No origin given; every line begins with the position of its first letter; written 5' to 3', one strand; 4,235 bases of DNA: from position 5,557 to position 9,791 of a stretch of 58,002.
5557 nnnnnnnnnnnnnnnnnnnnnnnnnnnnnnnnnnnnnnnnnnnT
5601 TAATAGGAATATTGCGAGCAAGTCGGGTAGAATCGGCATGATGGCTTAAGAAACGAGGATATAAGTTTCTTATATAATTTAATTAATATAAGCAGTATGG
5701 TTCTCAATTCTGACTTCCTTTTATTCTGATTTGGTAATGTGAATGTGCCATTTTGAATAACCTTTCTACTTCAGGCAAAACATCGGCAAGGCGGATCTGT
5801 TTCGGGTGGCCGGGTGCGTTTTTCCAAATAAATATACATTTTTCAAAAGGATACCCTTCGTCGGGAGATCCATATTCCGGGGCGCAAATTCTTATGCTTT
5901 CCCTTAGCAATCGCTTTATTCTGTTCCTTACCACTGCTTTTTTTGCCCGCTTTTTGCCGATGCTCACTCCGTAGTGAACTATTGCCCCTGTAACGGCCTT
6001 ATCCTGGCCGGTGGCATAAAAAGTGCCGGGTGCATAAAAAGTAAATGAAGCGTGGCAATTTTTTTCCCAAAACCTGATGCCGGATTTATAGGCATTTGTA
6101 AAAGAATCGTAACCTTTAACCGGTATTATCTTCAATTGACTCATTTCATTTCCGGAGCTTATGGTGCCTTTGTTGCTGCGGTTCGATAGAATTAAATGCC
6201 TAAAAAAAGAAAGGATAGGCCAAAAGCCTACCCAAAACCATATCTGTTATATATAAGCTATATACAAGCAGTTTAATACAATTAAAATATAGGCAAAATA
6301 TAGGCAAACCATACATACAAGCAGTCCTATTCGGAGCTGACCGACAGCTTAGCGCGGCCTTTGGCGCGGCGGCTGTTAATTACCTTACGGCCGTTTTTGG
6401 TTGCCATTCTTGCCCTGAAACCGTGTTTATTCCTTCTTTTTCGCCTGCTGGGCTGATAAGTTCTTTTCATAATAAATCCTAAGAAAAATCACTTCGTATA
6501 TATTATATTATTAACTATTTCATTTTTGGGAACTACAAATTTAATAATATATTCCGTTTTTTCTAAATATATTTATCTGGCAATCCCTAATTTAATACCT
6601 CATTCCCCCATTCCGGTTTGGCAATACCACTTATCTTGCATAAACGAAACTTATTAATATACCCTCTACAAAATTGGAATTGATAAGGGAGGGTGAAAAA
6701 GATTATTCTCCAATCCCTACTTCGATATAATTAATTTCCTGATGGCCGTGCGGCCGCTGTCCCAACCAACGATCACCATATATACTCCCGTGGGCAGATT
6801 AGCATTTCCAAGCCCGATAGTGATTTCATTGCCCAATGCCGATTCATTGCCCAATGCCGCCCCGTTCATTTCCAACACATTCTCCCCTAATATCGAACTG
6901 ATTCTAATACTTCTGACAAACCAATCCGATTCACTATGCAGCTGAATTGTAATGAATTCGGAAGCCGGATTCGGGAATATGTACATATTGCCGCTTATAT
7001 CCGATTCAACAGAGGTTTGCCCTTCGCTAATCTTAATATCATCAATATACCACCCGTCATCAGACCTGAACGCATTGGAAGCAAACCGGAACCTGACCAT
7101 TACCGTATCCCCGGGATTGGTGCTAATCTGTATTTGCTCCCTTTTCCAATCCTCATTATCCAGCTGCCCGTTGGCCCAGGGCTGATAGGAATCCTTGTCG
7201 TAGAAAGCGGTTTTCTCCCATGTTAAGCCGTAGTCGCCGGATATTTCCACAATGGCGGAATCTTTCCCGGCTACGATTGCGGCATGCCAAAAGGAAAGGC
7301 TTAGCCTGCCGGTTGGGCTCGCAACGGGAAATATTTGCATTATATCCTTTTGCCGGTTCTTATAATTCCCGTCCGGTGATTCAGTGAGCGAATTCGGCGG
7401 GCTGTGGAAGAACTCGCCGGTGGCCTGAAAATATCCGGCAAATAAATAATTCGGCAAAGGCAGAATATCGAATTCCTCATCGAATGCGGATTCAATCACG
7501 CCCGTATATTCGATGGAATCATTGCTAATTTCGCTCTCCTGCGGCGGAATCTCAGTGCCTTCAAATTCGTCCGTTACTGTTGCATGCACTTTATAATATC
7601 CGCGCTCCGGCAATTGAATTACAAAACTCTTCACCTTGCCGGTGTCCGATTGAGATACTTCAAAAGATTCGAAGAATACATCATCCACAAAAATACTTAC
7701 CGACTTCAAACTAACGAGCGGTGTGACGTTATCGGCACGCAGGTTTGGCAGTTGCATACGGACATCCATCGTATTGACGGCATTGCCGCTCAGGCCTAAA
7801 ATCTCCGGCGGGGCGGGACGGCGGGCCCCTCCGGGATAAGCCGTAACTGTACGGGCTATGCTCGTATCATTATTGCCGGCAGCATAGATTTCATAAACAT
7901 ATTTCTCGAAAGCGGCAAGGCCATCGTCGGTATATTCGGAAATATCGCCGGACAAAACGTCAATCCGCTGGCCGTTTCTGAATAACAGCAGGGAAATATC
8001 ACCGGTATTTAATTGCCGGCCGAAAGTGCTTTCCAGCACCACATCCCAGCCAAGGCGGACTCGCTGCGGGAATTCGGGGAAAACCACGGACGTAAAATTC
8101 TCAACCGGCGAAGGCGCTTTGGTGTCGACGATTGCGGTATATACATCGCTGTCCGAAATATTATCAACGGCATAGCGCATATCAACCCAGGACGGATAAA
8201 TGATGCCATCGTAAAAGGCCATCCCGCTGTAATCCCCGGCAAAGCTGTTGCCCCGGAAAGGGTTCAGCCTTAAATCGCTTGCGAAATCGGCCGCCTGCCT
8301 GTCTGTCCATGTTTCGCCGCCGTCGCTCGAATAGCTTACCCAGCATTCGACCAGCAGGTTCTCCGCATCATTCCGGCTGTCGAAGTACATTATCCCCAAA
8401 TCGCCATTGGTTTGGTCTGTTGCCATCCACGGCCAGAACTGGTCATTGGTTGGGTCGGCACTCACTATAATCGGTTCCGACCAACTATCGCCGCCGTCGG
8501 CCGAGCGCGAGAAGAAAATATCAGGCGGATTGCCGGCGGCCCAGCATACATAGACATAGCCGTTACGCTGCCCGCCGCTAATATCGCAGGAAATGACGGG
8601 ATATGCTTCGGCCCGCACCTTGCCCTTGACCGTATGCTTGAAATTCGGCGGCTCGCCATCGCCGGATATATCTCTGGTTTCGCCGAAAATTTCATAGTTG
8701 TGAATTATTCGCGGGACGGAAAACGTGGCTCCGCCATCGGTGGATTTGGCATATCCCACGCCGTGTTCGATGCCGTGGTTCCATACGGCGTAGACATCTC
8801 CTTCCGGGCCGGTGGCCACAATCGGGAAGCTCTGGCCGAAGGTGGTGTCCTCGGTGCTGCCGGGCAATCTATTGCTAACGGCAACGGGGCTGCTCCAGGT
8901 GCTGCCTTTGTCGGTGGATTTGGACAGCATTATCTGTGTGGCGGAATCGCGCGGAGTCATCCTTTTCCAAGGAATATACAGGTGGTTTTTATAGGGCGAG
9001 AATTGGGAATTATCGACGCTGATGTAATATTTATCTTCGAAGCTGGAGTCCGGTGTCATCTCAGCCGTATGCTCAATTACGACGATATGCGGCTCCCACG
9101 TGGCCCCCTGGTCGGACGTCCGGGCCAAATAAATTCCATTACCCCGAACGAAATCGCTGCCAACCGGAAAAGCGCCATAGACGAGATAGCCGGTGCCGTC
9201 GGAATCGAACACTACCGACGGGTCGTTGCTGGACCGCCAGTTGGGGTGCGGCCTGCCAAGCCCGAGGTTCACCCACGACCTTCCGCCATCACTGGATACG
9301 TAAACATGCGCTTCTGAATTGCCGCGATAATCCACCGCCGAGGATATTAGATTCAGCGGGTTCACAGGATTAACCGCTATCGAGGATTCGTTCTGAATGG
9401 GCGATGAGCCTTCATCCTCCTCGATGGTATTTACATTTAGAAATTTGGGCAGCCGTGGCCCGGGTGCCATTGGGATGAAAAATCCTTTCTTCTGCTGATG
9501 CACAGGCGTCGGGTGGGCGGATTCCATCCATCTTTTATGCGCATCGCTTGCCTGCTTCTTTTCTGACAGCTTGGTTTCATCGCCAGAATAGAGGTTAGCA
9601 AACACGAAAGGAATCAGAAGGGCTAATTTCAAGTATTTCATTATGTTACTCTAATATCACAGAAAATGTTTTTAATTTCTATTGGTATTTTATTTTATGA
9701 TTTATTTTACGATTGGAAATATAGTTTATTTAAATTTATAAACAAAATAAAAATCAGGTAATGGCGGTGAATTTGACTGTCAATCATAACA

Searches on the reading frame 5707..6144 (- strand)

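Call 25: search_protein_families(library=pfam, proteins=[window:5707-6144:-], max_evalue=0.001)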
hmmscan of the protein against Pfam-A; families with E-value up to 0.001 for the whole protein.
window:5707-6144:- (146 aa): 1 family
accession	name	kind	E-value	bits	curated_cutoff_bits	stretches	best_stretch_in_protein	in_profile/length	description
PF00825.24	Ribonuclease_P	-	2.8e-11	43.9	22.3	1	14-100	12-78/109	Ribonuclease P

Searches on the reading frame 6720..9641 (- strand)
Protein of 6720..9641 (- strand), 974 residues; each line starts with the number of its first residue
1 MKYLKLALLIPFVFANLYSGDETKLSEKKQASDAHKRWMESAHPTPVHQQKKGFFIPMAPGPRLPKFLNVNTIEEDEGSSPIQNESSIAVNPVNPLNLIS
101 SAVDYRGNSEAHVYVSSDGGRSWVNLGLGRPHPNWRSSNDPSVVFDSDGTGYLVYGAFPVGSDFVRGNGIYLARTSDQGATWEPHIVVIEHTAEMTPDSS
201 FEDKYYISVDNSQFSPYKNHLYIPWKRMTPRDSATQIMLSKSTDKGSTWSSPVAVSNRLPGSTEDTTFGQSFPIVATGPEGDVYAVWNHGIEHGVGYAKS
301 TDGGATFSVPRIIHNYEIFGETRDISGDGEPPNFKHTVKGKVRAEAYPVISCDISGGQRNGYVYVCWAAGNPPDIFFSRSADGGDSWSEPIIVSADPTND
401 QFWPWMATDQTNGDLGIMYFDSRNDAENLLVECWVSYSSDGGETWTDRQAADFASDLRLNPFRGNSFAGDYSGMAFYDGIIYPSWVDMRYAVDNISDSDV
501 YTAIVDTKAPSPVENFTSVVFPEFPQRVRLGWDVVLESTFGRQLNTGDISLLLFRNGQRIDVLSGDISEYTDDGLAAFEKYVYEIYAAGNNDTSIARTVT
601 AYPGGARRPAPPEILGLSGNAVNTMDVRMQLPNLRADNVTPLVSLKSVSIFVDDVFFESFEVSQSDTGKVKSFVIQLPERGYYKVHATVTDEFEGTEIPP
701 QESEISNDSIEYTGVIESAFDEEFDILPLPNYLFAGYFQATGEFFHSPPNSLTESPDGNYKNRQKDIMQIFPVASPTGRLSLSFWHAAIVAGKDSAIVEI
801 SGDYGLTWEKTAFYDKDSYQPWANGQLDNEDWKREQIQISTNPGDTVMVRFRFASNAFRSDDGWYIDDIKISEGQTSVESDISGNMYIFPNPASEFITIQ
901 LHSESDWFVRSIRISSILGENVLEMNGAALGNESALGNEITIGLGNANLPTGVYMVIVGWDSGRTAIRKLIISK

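Call 25: search_protein_families(library=pfam, proteins=[window:6720-9641:-], max_evalue=0.001)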
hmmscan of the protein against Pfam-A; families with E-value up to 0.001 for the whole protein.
window:6720-9641:- (974 aa): 5 families
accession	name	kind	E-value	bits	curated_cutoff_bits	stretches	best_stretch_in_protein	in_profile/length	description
PF13088.12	BNR_2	-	4.3e-15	56.2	31.4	1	232-453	13-206/277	BNR repeat-like domain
PF18962.6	Por_Secre_tail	-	1.4e-07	32.1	27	1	888-972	1-75/75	Secretion system C-terminal sorting domain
PF24316.1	Tli3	-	1.7e-07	32.1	27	0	217-253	61-101/129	T6SS Tli3 immunity protein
PF21471.3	Reelin_subrepeat-B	-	2.2e-07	31.1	27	0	795-871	59-126/127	Reelin subrepeat B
PF02012.26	BNR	-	2.8e-06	26.9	27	0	437-446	2-11/12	BNR/Asp-box repeat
